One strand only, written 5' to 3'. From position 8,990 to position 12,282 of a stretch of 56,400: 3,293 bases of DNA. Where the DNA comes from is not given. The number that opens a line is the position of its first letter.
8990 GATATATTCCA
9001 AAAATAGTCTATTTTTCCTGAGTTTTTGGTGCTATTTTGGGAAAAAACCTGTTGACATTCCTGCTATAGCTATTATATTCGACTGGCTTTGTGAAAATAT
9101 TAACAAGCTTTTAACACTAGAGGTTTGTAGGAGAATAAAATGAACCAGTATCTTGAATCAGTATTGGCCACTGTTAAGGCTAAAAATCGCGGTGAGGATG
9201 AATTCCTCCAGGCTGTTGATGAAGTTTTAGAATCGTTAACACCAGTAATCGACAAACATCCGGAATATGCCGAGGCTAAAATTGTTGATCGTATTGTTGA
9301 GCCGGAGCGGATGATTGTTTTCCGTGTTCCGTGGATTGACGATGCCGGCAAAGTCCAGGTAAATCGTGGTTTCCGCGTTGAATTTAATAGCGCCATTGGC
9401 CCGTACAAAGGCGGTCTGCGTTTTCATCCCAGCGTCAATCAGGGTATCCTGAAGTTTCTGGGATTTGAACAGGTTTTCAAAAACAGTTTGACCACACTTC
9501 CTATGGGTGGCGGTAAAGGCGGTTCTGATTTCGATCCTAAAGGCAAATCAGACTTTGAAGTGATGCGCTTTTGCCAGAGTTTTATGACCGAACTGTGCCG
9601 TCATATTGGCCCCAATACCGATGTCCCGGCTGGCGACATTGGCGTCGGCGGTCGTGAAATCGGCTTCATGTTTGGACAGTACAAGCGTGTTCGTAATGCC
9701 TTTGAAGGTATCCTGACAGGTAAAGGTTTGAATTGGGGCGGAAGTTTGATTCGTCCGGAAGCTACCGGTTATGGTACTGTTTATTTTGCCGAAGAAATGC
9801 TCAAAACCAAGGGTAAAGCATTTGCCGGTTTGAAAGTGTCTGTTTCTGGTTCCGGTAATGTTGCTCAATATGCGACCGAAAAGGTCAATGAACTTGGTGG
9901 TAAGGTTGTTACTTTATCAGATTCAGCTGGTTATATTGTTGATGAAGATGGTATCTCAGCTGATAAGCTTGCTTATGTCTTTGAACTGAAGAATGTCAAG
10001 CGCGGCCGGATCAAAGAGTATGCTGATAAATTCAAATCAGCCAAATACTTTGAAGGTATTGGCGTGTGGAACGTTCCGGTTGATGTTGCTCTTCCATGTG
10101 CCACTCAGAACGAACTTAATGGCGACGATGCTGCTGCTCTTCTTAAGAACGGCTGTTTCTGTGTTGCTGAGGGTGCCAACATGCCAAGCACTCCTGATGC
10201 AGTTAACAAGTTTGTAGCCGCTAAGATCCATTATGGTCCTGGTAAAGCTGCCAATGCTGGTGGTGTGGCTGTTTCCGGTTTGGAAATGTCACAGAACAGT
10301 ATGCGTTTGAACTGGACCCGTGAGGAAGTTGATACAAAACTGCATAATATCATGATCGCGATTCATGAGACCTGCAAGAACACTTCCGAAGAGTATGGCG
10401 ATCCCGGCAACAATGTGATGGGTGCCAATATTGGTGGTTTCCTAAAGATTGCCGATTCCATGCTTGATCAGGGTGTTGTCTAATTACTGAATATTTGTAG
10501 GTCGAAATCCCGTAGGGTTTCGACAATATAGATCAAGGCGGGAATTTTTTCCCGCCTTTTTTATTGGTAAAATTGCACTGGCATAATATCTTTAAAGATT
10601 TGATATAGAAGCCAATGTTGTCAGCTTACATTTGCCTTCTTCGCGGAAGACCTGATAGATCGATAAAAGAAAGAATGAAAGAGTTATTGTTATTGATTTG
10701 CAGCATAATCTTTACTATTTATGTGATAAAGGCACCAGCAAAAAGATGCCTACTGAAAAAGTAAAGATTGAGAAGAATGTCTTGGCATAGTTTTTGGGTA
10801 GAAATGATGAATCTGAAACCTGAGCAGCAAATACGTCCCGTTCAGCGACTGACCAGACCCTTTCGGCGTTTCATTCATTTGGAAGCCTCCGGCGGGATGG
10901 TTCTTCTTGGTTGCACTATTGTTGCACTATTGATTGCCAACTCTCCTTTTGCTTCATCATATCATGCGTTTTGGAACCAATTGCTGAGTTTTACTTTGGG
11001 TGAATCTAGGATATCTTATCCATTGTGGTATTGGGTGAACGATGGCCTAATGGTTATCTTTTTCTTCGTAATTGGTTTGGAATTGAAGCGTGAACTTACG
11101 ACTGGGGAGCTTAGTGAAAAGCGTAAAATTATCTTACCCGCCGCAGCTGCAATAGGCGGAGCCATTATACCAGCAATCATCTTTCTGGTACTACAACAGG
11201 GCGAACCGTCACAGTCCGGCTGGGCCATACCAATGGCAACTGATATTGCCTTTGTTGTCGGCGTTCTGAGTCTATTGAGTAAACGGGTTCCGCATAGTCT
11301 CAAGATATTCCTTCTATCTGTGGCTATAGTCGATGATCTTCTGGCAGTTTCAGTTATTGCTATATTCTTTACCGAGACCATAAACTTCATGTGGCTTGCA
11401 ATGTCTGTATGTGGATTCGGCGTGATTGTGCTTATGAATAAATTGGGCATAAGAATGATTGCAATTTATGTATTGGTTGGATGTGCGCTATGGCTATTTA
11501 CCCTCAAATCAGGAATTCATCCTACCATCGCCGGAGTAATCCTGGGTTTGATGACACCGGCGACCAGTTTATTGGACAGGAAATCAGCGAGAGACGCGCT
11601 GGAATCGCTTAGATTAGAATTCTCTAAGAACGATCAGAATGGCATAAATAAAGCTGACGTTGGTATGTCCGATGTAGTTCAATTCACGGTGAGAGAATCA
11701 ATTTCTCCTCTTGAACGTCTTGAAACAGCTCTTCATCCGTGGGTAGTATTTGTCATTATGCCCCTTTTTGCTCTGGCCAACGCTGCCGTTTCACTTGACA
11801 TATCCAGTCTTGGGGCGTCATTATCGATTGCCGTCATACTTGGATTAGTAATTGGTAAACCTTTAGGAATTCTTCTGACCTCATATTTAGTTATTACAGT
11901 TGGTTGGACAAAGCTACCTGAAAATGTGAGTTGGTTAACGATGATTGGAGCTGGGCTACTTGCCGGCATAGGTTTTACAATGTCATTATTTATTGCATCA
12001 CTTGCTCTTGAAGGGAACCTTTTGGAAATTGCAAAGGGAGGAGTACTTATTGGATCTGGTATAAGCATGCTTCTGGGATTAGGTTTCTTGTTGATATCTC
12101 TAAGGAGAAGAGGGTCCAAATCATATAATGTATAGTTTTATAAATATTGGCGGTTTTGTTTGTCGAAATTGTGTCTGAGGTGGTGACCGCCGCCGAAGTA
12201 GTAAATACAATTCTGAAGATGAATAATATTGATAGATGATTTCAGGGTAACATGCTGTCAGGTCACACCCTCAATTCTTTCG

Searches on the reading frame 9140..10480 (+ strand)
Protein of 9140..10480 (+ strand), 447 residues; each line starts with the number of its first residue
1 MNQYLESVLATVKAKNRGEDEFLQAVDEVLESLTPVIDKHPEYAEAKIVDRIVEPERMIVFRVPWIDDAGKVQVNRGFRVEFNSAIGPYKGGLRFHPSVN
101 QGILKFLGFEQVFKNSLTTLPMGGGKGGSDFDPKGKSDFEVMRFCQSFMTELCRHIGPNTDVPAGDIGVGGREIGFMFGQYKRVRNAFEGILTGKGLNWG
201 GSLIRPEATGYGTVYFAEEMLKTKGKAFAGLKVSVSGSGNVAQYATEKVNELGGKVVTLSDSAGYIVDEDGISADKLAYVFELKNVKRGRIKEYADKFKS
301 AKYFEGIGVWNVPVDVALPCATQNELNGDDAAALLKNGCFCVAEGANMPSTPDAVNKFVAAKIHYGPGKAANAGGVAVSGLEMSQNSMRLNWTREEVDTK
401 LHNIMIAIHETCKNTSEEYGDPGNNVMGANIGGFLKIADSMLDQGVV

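Call 14: search_protein_families(library=pfam, proteins=[window:9140-10480:+], max_evalue=0.00001)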
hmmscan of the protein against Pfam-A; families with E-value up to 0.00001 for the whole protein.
window:9140-10480:+ (447 aa): 2 families
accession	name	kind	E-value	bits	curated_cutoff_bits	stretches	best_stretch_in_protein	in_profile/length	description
PF00208.27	ELFV_dehydrog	-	1.5e-88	297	23.4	1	200-445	1-241/241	Glutamate/Leucine/Phenylalanine/Valine dehydrogenase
PF02812.23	ELFV_dehydrog_N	-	1.4e-51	174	25.3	1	55-182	1-128/129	Glu/Leu/Phe/Val dehydrogenase, dimerisation domain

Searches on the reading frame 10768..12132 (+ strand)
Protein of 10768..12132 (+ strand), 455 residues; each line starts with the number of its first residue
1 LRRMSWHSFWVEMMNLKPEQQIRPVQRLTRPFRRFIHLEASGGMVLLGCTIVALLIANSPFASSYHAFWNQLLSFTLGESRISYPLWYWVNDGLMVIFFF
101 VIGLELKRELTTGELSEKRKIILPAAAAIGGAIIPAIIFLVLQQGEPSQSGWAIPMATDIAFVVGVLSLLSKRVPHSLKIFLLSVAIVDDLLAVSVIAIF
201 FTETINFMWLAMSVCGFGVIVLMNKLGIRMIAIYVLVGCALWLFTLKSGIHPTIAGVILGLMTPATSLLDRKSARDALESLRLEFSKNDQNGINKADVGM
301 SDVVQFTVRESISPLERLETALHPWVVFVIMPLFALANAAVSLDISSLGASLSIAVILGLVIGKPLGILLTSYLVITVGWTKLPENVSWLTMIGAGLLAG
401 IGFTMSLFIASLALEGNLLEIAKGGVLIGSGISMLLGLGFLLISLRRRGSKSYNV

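Call 14: search_protein_families(library=pfam, proteins=[window:10768-12132:+], max_evalue=0.00001)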
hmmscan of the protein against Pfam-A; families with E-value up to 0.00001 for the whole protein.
window:10768-12132:+ (455 aa): 1 family
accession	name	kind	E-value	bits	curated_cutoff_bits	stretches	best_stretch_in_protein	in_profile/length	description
PF06965.17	Na_H_antiport_1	-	1e-140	469.4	23.5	1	34-440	2-373/374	Na+/H+ antiporter 1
